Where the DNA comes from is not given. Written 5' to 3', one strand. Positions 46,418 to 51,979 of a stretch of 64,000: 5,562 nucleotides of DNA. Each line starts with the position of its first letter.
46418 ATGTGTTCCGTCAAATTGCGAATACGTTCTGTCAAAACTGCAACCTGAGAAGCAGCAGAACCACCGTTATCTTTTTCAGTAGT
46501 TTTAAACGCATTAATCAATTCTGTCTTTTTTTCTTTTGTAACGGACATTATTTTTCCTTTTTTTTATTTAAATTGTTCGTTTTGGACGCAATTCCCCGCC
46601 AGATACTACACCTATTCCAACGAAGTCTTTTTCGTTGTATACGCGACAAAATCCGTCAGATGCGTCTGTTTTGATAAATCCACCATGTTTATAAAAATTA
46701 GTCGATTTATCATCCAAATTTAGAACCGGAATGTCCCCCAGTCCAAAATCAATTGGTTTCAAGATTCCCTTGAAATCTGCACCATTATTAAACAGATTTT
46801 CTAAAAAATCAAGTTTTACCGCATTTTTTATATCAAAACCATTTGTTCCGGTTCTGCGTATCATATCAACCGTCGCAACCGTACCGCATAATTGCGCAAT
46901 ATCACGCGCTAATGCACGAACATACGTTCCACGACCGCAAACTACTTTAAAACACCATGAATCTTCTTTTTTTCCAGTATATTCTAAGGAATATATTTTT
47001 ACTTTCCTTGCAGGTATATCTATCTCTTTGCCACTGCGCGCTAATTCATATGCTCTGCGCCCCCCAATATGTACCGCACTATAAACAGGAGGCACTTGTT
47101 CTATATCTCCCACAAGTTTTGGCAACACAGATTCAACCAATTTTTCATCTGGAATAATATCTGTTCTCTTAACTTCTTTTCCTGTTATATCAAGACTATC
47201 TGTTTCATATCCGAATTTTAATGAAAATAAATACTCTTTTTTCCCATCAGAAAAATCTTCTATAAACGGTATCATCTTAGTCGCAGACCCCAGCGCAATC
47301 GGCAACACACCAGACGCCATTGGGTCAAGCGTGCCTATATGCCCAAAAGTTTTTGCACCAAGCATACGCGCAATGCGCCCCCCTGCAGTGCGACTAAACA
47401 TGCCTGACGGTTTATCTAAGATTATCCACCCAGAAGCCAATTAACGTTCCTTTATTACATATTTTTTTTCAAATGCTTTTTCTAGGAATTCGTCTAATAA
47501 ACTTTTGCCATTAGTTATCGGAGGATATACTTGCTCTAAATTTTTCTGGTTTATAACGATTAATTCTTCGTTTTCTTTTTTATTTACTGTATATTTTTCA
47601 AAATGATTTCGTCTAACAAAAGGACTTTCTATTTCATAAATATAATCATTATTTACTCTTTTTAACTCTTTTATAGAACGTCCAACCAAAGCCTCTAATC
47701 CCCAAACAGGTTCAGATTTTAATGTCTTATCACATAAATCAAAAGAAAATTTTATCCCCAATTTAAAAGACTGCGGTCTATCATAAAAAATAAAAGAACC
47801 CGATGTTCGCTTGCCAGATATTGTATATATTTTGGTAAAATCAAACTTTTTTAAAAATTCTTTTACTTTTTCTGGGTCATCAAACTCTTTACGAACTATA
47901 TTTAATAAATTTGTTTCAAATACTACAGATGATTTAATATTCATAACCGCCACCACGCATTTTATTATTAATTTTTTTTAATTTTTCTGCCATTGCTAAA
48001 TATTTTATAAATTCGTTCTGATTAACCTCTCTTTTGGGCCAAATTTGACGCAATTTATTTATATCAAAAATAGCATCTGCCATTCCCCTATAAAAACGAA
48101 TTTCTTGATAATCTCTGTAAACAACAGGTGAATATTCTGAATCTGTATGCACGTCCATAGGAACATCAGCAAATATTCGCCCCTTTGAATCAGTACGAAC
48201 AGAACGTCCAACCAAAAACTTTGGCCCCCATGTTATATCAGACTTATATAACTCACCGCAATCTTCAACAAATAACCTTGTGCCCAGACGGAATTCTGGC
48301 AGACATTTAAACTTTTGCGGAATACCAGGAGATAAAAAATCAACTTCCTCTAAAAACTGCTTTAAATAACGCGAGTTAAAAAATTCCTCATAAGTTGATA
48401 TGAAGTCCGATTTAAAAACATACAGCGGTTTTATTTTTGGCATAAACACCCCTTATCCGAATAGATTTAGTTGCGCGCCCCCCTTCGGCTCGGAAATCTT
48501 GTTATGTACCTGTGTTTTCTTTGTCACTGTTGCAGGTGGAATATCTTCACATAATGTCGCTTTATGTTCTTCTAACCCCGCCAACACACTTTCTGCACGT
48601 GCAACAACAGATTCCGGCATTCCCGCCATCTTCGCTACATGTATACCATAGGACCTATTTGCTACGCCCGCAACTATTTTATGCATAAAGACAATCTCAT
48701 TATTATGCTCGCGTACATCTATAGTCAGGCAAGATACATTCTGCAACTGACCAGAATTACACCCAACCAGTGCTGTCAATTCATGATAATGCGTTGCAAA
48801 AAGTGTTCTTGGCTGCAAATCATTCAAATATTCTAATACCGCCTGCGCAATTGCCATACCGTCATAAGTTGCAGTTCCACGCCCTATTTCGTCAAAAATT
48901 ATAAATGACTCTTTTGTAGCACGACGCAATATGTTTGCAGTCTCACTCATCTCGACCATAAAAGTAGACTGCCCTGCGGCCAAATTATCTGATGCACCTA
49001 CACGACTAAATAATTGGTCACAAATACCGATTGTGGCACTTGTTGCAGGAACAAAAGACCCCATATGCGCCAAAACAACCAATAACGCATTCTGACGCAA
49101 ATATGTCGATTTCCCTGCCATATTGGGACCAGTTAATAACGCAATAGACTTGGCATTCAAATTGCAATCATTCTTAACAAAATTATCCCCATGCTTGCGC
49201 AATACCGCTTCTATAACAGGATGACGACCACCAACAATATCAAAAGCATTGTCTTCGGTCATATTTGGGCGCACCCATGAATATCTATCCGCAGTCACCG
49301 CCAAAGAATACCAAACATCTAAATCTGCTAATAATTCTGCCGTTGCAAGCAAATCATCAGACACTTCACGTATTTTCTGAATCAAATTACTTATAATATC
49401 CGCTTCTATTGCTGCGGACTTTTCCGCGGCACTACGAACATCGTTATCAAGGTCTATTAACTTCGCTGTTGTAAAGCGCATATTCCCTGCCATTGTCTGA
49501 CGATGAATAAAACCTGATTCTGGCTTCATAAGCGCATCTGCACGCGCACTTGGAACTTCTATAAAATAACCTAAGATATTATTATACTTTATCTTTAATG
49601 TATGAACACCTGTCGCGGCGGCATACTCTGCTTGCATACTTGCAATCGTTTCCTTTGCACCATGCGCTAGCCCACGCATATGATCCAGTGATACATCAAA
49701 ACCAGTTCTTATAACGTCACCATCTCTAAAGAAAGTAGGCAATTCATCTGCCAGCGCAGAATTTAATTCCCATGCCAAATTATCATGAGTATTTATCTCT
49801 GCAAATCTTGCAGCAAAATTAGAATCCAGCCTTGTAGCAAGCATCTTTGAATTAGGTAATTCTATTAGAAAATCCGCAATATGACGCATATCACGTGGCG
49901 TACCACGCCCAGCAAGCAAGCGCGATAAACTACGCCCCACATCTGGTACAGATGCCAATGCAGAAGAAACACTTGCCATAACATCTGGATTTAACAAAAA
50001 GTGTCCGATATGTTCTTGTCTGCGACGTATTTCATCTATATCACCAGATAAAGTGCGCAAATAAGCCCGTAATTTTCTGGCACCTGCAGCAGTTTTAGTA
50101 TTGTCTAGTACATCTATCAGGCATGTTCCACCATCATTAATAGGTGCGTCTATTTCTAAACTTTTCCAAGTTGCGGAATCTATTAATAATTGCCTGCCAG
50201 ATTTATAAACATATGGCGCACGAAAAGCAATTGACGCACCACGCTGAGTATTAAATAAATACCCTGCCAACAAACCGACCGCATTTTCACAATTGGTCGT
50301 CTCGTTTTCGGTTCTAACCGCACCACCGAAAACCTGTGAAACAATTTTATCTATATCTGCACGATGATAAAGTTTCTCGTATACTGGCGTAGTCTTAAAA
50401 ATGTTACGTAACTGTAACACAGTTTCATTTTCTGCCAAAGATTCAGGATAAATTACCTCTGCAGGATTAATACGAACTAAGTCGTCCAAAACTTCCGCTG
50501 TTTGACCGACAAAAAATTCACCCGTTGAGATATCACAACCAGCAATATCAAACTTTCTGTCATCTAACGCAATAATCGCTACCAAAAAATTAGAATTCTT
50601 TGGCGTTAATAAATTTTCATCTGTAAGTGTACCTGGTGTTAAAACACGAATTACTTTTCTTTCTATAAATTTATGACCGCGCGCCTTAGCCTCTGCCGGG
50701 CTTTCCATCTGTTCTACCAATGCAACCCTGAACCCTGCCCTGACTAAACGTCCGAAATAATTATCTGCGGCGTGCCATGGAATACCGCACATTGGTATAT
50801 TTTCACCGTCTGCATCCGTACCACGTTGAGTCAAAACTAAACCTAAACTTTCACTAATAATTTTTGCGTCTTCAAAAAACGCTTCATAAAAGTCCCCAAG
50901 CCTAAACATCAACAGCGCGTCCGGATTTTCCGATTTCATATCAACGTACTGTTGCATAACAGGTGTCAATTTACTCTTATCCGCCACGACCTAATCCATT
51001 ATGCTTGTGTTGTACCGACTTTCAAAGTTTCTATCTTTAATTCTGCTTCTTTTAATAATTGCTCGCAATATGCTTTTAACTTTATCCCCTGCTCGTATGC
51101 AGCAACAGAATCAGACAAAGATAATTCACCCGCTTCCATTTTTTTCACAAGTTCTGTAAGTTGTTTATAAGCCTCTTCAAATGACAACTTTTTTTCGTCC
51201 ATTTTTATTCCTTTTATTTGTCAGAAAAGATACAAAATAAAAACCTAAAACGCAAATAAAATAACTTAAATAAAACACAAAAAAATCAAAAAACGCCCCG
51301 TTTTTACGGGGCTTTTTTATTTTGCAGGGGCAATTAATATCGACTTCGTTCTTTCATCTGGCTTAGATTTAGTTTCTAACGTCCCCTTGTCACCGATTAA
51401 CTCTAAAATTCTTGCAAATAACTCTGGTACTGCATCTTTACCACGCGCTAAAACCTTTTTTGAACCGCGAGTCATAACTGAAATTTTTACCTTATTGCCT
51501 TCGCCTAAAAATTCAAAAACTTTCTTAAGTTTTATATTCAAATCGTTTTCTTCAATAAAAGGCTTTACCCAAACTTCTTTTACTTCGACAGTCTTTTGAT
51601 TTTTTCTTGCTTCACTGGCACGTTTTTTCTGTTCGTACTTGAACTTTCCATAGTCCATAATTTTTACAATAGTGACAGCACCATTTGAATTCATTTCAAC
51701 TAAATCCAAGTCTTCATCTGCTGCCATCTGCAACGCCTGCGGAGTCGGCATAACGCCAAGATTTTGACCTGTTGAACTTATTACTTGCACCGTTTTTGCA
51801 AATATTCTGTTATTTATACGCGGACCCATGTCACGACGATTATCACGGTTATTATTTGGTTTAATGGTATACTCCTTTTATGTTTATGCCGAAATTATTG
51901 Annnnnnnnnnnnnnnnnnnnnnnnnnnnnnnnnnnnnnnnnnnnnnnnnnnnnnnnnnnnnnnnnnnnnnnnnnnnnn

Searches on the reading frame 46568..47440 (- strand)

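Call 10: search_protein_families(library=pfam, proteins=[window:46568-47440:-], max_evalue=0.01)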
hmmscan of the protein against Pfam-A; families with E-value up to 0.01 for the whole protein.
window:46568-47440:- (290 aa): 3 families
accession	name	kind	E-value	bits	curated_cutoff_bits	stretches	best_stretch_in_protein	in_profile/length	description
PF01509.24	TruB_N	-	1.4e-46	159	27.3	1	25-174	2-149/149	TruB family pseudouridylate synthase (N terminal domain)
PF09157.17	TruB-C_2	-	3.4e-08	33.7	21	1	238-289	1-56/57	Pseudouridine synthase II TruB, C-terminal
PF16198.10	TruB_C_2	-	4.3e-07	30.4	29.3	1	175-231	1-62/66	tRNA pseudouridylate synthase B C-terminal domain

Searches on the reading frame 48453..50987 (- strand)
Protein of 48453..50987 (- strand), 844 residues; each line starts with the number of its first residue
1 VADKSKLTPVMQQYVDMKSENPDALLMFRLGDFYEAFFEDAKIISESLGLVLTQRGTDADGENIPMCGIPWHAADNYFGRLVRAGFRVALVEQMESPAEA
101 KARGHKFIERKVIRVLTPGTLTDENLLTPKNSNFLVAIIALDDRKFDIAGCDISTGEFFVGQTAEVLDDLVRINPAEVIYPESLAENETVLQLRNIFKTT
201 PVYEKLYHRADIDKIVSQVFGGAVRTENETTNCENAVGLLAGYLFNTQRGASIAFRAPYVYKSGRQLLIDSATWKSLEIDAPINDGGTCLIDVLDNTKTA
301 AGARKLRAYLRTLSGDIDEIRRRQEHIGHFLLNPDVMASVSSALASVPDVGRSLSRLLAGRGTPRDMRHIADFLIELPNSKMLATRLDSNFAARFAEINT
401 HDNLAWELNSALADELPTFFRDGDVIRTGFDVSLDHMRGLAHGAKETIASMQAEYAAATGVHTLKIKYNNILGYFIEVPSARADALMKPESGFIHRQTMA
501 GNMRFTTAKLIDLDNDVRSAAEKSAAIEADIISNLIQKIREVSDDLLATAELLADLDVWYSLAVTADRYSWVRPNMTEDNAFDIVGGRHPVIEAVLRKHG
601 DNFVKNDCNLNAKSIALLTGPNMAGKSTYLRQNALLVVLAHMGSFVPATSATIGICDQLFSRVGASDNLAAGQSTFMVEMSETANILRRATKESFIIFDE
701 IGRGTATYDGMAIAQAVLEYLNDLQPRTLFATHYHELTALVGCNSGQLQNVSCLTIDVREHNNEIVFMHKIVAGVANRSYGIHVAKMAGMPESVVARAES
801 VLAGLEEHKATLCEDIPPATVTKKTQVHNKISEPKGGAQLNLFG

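Call 10: search_protein_families(library=pfam, proteins=[window:48453-50987:-], max_evalue=0.01)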
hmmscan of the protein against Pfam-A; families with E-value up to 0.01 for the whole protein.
window:48453-50987:- (844 aa): 5 families
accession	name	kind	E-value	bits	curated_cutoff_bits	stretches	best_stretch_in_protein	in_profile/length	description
PF00488.27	MutS_V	-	3e-80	269.1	30.2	1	617-805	2-187/188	MutS domain V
PF01624.25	MutS_I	-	1.6e-40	138.3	20.6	1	8-124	1-112/113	MutS domain I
PF05192.23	MutS_III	-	5.6e-31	108.8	34.1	1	272-563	1-194/194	MutS domain III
PF05190.23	MutS_IV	-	3.9e-18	66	22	1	429-522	1-91/92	MutS family domain IV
PF05188.22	MutS_II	-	9.3e-13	49.2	25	1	133-250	1-127/133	MutS domain II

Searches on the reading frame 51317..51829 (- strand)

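Call 10: search_protein_families(library=pfam, proteins=[window:51317-51829:-], max_evalue=0.01)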
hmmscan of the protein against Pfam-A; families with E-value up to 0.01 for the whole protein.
window:51317-51829:- (170 aa): 2 families
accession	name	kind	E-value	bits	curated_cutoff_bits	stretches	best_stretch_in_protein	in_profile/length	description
PF05198.21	IF3_N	-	1.9e-26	92.5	26.9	1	5-74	1-70/70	Translation initiation factor IF-3, N-terminal domain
PF00707.27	IF3_C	-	2.2e-15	56.8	34.8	1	81-168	1-85/86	Translation initiation factor IF-3, C-terminal domain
